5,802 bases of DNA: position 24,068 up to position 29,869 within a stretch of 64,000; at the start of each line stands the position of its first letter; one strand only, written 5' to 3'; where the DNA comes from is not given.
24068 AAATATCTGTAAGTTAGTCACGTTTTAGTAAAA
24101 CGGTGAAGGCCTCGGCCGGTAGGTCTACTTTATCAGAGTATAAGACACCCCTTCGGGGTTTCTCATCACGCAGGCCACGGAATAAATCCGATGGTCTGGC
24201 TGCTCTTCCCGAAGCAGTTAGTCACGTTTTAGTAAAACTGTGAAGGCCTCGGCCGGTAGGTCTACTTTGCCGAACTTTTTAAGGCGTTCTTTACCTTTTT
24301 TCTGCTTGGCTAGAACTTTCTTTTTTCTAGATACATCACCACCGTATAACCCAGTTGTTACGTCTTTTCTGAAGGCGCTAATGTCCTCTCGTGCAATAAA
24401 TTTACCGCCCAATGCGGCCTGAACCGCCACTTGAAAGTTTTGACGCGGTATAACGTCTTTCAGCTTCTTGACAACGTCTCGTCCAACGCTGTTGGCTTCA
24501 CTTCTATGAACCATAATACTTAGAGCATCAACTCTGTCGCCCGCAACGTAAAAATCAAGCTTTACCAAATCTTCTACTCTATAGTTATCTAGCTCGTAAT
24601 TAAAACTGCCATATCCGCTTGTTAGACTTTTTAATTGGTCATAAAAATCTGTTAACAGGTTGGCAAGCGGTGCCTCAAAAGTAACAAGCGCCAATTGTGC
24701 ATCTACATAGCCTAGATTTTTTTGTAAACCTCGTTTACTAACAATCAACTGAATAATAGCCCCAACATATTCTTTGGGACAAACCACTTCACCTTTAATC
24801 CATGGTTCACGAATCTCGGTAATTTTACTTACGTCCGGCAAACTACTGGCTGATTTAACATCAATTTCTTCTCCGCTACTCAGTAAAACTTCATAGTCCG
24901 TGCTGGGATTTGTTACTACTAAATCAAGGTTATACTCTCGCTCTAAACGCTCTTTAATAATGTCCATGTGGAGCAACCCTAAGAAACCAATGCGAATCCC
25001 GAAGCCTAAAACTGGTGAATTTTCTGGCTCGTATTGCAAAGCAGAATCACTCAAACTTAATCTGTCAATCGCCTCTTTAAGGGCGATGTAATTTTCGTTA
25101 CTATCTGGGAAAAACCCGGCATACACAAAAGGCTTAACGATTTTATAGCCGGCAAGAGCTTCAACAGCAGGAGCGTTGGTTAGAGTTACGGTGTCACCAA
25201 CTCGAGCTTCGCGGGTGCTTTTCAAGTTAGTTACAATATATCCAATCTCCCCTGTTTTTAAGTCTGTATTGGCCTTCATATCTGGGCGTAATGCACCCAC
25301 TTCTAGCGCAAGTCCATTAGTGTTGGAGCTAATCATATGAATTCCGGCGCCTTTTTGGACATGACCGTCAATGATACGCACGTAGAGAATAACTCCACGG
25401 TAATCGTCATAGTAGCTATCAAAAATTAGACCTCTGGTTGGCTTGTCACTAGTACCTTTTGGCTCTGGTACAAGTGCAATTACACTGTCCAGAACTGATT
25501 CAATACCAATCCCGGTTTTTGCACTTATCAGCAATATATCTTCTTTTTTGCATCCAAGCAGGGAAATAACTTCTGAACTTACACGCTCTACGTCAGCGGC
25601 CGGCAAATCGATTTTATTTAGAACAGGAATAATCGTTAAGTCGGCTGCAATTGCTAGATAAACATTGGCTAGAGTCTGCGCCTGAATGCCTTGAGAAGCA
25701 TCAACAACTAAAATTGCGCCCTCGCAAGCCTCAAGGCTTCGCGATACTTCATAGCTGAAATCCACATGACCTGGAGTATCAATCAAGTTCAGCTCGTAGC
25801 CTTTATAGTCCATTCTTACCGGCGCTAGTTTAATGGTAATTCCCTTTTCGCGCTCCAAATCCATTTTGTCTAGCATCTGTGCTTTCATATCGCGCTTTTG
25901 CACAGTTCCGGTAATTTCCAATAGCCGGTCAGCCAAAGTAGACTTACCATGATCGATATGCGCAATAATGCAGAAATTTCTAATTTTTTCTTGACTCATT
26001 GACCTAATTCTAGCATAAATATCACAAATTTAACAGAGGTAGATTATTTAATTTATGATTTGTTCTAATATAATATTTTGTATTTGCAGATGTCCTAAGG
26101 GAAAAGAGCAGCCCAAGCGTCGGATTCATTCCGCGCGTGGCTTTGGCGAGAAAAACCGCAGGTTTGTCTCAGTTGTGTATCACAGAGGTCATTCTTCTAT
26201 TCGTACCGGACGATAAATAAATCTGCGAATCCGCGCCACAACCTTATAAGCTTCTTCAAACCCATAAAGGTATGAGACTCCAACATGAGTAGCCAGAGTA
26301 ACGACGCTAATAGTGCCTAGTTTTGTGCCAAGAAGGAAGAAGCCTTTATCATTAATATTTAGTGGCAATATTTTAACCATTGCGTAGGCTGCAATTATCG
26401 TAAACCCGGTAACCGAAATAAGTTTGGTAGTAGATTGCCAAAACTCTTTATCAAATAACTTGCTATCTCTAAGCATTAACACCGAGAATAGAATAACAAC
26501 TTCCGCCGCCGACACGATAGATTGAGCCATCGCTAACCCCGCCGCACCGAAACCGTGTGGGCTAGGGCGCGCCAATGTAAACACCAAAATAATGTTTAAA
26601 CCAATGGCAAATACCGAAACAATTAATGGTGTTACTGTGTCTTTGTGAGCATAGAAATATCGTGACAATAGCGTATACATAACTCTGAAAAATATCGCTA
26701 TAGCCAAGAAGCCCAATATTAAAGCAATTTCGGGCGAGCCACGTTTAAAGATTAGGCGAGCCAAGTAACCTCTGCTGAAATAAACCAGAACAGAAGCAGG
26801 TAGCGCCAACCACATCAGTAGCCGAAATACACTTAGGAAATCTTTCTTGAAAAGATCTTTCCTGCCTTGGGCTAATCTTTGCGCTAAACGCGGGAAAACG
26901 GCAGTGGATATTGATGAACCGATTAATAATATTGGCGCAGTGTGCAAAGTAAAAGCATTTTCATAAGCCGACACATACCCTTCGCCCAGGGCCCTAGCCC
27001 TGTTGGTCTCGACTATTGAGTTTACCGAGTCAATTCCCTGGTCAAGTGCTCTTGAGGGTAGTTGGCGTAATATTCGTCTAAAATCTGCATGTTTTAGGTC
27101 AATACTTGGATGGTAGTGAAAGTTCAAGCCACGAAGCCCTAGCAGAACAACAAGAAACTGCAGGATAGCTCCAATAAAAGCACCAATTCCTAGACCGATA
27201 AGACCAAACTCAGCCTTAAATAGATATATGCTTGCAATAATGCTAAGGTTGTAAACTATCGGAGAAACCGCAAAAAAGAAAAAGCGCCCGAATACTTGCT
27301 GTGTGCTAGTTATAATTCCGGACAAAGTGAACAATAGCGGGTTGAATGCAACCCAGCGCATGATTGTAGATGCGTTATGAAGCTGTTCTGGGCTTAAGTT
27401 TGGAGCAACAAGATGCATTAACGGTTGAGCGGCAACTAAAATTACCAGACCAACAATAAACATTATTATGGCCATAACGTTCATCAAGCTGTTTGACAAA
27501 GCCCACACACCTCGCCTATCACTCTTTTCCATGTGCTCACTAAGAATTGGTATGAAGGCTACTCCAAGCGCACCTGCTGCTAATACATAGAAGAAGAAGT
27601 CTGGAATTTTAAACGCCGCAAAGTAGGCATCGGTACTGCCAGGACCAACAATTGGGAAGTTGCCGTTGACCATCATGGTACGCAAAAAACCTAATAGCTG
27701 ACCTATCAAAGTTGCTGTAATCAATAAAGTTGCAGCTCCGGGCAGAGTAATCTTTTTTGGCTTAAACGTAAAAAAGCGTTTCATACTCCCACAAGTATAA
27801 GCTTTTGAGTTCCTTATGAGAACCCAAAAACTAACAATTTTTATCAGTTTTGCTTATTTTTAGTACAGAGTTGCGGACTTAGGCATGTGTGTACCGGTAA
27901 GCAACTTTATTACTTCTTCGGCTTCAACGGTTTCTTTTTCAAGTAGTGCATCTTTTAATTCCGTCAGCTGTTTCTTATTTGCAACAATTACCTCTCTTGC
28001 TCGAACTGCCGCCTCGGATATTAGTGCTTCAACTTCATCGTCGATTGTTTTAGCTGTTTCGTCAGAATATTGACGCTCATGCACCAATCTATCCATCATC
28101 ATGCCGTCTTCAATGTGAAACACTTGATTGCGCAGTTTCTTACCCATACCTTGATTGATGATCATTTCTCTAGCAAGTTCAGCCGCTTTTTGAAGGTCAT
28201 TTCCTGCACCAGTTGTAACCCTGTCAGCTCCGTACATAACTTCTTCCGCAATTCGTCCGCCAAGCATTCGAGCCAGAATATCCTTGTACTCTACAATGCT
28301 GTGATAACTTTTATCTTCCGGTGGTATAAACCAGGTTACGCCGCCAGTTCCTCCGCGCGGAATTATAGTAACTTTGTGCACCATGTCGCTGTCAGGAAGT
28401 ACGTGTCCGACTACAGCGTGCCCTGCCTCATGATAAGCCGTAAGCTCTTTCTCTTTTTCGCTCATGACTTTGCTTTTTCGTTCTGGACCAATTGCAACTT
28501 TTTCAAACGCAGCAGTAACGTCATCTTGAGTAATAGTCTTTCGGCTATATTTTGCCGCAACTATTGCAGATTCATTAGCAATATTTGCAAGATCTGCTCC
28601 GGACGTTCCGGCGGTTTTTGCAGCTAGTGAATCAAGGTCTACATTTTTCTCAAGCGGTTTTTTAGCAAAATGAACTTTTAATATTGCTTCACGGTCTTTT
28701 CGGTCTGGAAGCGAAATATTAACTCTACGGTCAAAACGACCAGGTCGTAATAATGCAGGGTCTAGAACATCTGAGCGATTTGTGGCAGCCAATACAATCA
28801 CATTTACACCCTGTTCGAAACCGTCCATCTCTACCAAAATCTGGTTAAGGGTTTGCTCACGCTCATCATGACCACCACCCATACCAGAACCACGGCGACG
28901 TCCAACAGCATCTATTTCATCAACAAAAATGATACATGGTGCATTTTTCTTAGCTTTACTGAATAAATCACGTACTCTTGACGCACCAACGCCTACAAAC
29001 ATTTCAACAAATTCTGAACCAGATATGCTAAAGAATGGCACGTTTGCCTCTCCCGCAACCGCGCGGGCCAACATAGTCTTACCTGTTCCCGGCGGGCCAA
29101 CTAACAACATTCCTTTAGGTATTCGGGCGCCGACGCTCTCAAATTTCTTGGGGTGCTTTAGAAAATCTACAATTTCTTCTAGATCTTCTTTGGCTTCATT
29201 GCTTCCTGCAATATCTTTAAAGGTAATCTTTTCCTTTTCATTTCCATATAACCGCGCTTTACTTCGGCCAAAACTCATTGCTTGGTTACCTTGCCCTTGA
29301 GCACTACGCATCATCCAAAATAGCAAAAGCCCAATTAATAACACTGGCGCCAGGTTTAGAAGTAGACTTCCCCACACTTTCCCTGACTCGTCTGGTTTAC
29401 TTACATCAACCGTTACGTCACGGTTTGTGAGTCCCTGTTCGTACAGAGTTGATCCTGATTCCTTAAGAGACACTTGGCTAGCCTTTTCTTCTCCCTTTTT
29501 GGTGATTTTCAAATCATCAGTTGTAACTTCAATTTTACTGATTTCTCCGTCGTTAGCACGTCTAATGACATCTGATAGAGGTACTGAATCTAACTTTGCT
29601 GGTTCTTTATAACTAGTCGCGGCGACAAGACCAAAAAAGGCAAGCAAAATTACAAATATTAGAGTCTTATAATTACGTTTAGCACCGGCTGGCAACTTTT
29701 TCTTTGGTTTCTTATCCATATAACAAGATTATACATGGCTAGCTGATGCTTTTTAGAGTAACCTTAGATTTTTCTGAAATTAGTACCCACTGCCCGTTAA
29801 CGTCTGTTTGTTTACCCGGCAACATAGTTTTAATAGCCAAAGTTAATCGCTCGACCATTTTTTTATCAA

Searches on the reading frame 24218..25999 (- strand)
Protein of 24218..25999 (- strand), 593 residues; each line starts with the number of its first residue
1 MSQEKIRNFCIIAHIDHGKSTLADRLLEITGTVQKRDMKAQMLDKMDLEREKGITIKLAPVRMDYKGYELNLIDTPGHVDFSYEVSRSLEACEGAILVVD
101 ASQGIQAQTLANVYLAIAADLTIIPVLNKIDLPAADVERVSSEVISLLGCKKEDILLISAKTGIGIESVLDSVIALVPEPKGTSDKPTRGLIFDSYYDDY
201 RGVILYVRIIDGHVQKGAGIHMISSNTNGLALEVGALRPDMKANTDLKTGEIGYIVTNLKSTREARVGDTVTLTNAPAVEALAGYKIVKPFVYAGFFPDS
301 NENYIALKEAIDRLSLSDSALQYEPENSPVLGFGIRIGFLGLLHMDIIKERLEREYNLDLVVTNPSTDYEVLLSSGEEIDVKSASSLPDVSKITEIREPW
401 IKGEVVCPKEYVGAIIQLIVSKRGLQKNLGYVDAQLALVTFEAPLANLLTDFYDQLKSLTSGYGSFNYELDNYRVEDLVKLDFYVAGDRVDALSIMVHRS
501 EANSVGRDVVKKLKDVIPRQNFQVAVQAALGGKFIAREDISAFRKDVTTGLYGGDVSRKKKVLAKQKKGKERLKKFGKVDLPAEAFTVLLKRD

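Call 25: search_protein_families(library=pfam, proteins=[window:24218-25999:-])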
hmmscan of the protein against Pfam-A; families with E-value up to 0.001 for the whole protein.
window:24218-25999:- (593 aa): 6 families
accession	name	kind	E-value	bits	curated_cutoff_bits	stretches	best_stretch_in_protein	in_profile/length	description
PF00009.33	GTP_EFTU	-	1.2e-57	195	26.5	1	4-178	1-187/188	Elongation factor Tu GTP binding domain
PF06421.17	LepA_C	-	4.3e-42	143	29.7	1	486-591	2-107/107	GTP-binding protein LepA C-terminus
PF00679.30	EFG_C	-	1.2e-19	70.5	27.9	1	396-477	2-82/89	Elongation factor G C-terminus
PF03144.31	GTP_EFTU_D2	-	3.2e-08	34.3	30.3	1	202-272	1-73/73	Elongation factor Tu domain 2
PF01926.29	MMR_HSR1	-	1.5e-06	28.8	21.9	1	15-129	8-113/113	50S ribosome-binding GTPase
PF09439.16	SRPRB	-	0.00074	19.4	25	0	58-103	36-84/178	Signal recognition particle receptor beta subunit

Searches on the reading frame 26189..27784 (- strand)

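Call 25: search_protein_families(library=pfam, proteins=[window:26189-27784:-])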
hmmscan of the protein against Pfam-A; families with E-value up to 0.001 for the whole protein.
window:26189-27784:- (531 aa): 2 families
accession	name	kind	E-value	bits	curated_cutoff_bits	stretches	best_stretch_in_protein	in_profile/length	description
PF03023.19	MurJ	-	1e-69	235.8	27.4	1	51-470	11-430/451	Lipid II flippase MurJ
PF01554.23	MatE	-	3.1e-13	50.2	24.9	1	266-402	23-160/161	MatE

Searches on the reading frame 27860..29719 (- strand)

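Call 25: search_protein_families(library=pfam, proteins=[window:27860-29719:-])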
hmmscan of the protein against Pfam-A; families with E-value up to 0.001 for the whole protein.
window:27860-29719:- (619 aa): 10 families
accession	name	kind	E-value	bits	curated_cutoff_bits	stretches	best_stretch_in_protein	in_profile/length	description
PF01434.24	Peptidase_M41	-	1.6e-58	198.2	29.9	1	418-605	2-190/191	Peptidase family M41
PF00004.35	AAA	-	6.4e-47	159.7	21.2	1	204-336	1-130/131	ATPase family associated with various cellular activities (AAA)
PF17862.7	AAA_lid_3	-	5.7e-10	39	27.2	1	359-402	1-44/45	AAA+ lid domain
PF07728.20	AAA_5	-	1.3e-05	25.6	22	1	204-275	2-81/139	AAA domain (dynein-related subfamily)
PF06068.19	TIP49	-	1.9e-05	24.5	23.8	1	170-238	26-89/347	TIP49 P-loop domain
PF13191.12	AAA_16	-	5.5e-05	24.2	32.6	0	193-226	16-49/167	AAA ATPase domain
PF13401.12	AAA_22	-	0.00012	22.8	27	0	204-230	8-37/130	AAA domain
PF05496.18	RuvB_N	-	0.0002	21.6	27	0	202-237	34-69/159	Holliday junction DNA helicase RuvB P-loop domain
PF20720.3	nSTAND3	-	0.00028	21.1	27.2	0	205-351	21-153/155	Novel STAND NTPase 3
PF13207.12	AAA_17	-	0.00074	20.3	27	0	207-261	1-54/136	AAA domain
